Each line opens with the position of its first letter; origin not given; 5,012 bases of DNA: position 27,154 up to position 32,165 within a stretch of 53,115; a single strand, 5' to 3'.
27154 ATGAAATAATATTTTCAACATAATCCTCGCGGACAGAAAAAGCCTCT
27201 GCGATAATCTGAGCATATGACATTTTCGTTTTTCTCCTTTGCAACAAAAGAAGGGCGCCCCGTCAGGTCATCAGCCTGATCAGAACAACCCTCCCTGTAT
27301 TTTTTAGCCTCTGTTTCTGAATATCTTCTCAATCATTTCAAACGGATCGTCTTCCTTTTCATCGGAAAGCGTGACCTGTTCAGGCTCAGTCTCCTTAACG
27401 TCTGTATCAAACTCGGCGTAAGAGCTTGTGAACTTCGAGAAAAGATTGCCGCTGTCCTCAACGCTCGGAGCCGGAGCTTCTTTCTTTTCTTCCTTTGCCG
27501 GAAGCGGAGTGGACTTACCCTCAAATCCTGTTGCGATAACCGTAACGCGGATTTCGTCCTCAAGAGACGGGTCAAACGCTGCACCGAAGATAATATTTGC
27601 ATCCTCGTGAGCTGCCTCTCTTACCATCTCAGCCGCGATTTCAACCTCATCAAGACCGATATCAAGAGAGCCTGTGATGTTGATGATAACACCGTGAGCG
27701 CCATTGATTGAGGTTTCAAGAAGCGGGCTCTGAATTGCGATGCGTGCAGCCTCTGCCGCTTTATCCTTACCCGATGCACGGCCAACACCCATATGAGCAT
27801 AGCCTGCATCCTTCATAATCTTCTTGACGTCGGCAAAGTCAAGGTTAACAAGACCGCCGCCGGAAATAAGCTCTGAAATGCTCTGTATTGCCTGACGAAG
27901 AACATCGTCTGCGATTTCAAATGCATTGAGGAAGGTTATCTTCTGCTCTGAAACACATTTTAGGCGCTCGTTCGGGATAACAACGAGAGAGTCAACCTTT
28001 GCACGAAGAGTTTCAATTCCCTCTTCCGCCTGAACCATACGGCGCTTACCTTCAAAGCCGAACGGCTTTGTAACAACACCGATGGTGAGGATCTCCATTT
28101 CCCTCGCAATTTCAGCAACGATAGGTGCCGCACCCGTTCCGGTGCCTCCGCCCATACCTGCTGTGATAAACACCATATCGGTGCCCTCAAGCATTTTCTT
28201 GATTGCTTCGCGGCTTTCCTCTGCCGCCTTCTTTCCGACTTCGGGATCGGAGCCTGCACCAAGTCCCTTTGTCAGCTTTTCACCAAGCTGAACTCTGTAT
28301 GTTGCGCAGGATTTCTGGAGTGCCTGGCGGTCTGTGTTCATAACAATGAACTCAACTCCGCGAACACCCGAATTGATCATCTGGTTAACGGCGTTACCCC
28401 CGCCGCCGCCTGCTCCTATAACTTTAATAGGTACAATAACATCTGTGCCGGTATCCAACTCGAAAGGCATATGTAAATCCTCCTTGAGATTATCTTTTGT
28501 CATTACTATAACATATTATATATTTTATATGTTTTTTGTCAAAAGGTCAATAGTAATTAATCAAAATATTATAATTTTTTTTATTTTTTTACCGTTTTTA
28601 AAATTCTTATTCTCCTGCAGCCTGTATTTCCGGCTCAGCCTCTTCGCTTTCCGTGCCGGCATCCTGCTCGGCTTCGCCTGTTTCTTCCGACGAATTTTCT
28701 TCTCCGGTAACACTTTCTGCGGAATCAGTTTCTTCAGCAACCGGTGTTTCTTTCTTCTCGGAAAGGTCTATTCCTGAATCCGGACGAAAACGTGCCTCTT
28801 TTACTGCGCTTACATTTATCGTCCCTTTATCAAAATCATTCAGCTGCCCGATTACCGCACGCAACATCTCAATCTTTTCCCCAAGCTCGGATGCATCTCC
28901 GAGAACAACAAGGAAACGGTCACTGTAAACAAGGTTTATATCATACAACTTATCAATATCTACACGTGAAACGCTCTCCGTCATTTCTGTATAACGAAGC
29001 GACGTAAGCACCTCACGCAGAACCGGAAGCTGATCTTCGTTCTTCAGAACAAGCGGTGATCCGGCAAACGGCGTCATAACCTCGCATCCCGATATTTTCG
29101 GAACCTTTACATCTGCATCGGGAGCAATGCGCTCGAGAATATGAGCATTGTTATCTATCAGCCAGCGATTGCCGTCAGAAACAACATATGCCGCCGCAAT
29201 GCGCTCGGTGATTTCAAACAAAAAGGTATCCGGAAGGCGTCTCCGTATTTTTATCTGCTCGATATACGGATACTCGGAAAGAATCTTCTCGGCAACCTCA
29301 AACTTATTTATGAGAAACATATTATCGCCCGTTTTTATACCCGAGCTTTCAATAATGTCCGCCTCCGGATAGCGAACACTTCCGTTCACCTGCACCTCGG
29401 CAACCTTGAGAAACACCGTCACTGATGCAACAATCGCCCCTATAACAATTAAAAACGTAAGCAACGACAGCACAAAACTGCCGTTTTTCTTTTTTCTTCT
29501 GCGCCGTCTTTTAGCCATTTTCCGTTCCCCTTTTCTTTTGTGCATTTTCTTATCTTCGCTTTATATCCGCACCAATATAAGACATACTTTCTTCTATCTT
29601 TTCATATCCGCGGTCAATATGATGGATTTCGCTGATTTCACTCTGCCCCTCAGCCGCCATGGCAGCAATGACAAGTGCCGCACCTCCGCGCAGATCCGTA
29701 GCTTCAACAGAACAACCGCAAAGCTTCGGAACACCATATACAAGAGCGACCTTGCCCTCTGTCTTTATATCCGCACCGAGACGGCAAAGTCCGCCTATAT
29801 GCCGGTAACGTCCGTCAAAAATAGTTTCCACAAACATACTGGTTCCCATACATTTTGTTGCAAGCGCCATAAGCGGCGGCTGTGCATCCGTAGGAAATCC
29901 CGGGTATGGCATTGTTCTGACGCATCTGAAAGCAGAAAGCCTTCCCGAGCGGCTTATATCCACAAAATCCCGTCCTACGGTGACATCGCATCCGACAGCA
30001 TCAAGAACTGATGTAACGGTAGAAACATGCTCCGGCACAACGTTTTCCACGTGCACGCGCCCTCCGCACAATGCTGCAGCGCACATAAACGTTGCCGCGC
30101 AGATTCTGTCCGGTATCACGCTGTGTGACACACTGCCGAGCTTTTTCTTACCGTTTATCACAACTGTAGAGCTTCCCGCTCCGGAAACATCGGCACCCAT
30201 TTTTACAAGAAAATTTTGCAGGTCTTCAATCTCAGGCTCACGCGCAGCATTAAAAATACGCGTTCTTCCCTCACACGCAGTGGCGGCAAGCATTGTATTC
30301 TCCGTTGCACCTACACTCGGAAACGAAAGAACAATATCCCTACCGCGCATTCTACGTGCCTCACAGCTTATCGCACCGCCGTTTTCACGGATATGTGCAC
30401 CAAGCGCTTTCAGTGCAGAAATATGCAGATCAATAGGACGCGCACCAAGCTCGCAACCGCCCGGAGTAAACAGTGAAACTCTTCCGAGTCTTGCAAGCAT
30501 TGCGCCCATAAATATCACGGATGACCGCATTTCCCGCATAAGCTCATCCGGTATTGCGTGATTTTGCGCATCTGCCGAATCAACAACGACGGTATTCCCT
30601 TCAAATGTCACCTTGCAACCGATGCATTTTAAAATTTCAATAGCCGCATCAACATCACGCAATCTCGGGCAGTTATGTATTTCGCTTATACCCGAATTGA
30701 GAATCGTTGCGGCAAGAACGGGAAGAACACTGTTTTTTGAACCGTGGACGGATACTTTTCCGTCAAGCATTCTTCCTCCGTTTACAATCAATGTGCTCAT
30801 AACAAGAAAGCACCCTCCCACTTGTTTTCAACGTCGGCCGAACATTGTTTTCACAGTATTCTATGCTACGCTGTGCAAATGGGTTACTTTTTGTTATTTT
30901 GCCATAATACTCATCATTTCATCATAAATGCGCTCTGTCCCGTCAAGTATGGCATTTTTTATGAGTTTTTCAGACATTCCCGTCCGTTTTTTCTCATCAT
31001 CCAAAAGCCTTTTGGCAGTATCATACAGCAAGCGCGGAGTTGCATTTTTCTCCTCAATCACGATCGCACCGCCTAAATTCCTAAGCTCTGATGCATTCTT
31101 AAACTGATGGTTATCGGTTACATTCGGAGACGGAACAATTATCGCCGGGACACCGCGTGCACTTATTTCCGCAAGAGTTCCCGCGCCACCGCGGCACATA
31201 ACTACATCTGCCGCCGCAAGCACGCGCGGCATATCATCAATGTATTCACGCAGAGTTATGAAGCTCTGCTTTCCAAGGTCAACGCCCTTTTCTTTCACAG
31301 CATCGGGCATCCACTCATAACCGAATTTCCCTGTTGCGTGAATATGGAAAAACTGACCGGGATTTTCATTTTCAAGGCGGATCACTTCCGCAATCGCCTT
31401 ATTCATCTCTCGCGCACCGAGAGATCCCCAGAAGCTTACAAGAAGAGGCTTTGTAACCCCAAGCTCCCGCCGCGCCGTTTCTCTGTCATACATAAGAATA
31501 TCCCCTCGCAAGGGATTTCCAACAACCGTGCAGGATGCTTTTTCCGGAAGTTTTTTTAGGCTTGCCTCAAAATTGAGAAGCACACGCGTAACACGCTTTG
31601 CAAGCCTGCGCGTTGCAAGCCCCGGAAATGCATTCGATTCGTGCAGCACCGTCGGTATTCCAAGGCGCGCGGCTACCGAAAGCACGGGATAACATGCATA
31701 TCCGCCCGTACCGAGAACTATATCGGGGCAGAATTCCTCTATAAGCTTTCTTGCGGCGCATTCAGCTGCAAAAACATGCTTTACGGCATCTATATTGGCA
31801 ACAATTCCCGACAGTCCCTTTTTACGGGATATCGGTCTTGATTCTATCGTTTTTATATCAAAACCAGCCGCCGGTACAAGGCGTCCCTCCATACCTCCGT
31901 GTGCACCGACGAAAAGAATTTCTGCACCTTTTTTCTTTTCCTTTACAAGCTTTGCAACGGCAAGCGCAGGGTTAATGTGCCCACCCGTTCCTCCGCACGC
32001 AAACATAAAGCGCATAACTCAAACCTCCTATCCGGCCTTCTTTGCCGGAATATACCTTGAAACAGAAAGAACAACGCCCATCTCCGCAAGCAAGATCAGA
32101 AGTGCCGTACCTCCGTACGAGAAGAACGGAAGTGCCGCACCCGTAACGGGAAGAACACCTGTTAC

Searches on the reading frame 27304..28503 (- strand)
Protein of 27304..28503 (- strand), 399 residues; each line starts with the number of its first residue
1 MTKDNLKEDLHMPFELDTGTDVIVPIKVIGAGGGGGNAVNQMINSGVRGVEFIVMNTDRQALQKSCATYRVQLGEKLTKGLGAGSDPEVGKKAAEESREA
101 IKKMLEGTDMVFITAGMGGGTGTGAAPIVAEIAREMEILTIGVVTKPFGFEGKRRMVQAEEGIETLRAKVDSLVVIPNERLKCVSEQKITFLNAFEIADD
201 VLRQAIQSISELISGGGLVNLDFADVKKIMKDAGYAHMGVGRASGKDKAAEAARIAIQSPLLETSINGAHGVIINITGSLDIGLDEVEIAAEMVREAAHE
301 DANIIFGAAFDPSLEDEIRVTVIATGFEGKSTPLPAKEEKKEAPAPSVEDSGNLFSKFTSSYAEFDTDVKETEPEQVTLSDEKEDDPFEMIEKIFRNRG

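Call 41: search_protein_families(library=pfam, proteins=[window:27304-28503:-], max_evalue=0.00001)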
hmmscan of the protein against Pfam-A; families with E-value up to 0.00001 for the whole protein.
window:27304-28503:- (399 aa): 2 families
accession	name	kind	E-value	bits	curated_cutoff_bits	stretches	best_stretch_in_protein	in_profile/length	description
PF00091.31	Tubulin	-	1.6e-51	175.8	33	1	26-184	2-188/190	Tubulin/FtsZ family, GTPase domain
PF12327.13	FtsZ_C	-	3.5e-36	123.8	27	1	234-328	1-95/95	FtsZ family, C-terminal domain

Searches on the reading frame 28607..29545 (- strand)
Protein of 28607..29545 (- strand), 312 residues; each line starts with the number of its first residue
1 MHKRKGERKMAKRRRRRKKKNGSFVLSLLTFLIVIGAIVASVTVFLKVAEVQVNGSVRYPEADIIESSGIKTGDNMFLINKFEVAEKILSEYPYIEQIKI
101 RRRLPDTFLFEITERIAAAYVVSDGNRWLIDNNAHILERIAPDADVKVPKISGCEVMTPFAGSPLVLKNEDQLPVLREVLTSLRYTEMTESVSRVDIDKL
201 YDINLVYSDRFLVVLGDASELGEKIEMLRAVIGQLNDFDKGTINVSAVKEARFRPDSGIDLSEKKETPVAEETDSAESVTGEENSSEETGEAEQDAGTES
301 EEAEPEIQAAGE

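Call 41: search_protein_families(library=pfam, proteins=[window:28607-29545:-], max_evalue=0.00001)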
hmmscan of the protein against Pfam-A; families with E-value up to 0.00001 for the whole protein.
window:28607-29545:- (312 aa): 1 family
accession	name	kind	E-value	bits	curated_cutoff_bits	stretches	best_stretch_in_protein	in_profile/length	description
PF08478.15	POTRA_1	-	8.8e-16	58.4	23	1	47-115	2-69/69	POTRA domain, FtsQ-type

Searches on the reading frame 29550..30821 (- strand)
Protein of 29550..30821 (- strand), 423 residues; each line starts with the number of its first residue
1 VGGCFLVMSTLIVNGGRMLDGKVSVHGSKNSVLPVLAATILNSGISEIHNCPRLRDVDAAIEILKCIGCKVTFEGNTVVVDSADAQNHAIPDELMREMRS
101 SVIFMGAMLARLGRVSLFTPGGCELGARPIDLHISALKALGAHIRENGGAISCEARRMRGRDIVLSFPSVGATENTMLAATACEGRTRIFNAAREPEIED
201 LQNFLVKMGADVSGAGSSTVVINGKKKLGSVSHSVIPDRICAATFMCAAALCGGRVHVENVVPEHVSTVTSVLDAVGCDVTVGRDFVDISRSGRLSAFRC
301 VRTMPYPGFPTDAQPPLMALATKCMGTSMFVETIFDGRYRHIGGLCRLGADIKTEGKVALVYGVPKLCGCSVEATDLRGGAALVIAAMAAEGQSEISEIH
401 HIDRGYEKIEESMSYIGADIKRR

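Call 41: search_protein_families(library=pfam, proteins=[window:29550-30821:-], max_evalue=0.00001)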
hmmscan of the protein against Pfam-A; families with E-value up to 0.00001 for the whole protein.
window:29550-30821:- (423 aa): 1 family
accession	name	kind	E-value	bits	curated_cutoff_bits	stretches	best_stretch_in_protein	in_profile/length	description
PF00275.25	EPSP_synthase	-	2.6e-89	300.3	22.8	1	14-413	2-417/417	EPSP synthase (3-phosphoshikimate 1-carboxyvinyltransferase)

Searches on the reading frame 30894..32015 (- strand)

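Call 41: search_protein_families(library=pfam, proteins=[window:30894-32015:-], max_evalue=0.00001)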
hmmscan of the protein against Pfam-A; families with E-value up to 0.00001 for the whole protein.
window:30894-32015:- (373 aa): 3 families
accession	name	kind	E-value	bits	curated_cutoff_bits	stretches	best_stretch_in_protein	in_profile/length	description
PF04101.22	Glyco_tran_28_C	-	1.7e-31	109.9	22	1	196-362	6-165/166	Glycosyltransferase family 28 C-terminal domain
PF03033.26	Glyco_transf_28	-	5.8e-29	101.4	26.2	1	3-146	1-138/139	Glycosyltransferase family 28 N-terminal domain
PF06722.18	EryCIII-like_C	-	1.8e-06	28.5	31.7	1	262-351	41-125/145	Erythromycin biosynthesis protein CIII-like, C-terminal domain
